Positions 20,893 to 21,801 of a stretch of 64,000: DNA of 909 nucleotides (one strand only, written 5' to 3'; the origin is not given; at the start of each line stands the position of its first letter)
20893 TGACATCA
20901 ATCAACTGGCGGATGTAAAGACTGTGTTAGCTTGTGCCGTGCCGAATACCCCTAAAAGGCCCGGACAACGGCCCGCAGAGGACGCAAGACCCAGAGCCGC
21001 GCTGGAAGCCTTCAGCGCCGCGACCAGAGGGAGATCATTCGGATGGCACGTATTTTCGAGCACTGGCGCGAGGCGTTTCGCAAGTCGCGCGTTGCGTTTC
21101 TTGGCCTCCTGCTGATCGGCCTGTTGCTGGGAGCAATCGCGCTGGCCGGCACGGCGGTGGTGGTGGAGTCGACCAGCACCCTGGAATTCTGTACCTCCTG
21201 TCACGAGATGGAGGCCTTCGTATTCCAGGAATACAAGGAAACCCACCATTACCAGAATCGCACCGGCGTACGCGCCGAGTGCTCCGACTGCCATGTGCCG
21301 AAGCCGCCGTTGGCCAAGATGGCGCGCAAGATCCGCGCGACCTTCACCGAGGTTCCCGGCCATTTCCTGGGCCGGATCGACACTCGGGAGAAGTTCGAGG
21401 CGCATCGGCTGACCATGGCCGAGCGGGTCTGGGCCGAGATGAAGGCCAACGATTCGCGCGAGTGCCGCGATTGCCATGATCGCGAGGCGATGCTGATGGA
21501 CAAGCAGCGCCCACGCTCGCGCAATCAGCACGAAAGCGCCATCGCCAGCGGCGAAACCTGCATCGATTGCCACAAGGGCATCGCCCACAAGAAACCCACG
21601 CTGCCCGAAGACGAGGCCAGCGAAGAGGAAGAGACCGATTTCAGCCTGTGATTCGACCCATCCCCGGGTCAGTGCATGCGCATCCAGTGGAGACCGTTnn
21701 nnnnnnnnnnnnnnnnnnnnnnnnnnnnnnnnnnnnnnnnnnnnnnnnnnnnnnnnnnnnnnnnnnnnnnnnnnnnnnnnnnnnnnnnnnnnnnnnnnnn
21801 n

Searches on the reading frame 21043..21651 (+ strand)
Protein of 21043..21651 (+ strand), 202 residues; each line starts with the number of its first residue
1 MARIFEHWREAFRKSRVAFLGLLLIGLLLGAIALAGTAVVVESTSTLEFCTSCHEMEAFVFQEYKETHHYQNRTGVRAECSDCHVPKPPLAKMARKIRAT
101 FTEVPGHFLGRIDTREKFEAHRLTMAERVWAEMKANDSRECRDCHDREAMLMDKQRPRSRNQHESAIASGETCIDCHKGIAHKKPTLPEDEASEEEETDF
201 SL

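Call 3: search_protein_families(library=pfam, proteins=[window:21043-21651:+], max_evalue=0.01)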
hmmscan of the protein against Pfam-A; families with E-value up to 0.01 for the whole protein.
window:21043-21651:+ (202 aa): 7 families
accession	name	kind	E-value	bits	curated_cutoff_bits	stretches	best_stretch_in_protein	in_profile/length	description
PF03264.19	Cytochrom_NNT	-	2.4e-67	226.5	24.1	1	15-186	4-173/174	NapC/NirT cytochrome c family, N-terminal region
PF22113.1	Mtrc-MtrF_II-IV_dom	-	2.7e-09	37.2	30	1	48-184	7-134/176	Outer membrane cytochrome MtrC/MtrF-like, domains II/IV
PF14522.11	Cytochrome_C7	-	4.3e-08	33.3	24.8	2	137-183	12-54/67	Cytochrome c7 and related cytochrome c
PF14537.11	Cytochrom_c3_2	-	1.4e-07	32.3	25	1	132-181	20-68/79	Cytochrome c3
PF09699.15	Paired_CXXCH_1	-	2.6e-06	27.5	20.6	0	167-188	4-24/41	Doubled CXXCH motif (Paired_CXXCH_1)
PF02085.21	Cytochrom_CIII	-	1.2e-05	26.1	22.9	1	134-186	42-91/101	Class III cytochrome C family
PF24860.1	FdhE_C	-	0.0072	16.9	27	0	50-84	3-38/82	FdhE, C-terminal domain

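Call 4: search_protein_families(library=ncbifam, proteins=[window:21043-21651:+], max_evalue=0.01)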
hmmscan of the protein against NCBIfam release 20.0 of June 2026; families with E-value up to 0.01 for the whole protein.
window:21043-21651:+ (202 aa): 6 families
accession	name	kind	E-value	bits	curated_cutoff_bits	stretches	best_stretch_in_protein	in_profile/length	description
TIGR02161.1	napC_nirT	subfamily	9.8e-69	230.9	310.6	1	6-186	4-183/185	periplasmic nitrate (or nitrite) reductase c-type cytochrome, NapC/NirT family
TIGR02162.1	torC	equivalog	4.5e-66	223.7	478.2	1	15-187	12-183/387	pentaheme c-type cytochrome TorC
NF007906.0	PRK10617.1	equivalog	5.9e-63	212.4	349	1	3-188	13-194/200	cytochrome c-type protein NapC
NF011606.0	PRK15032.1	equivalog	4.1e-51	174.3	455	1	8-187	5-184/390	pentaheme c-type cytochrome TorC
TIGR03153.1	cytochr_NrfH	equivalog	8.4e-14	51.8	134.2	1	23-182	4-138/138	cytochrome c nitrite reductase small subunit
TIGR03508.1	decahem_SO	subfamily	0.0012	18.4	192.2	0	42-87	112-153/258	DmsE family decaheme c-type cytochrome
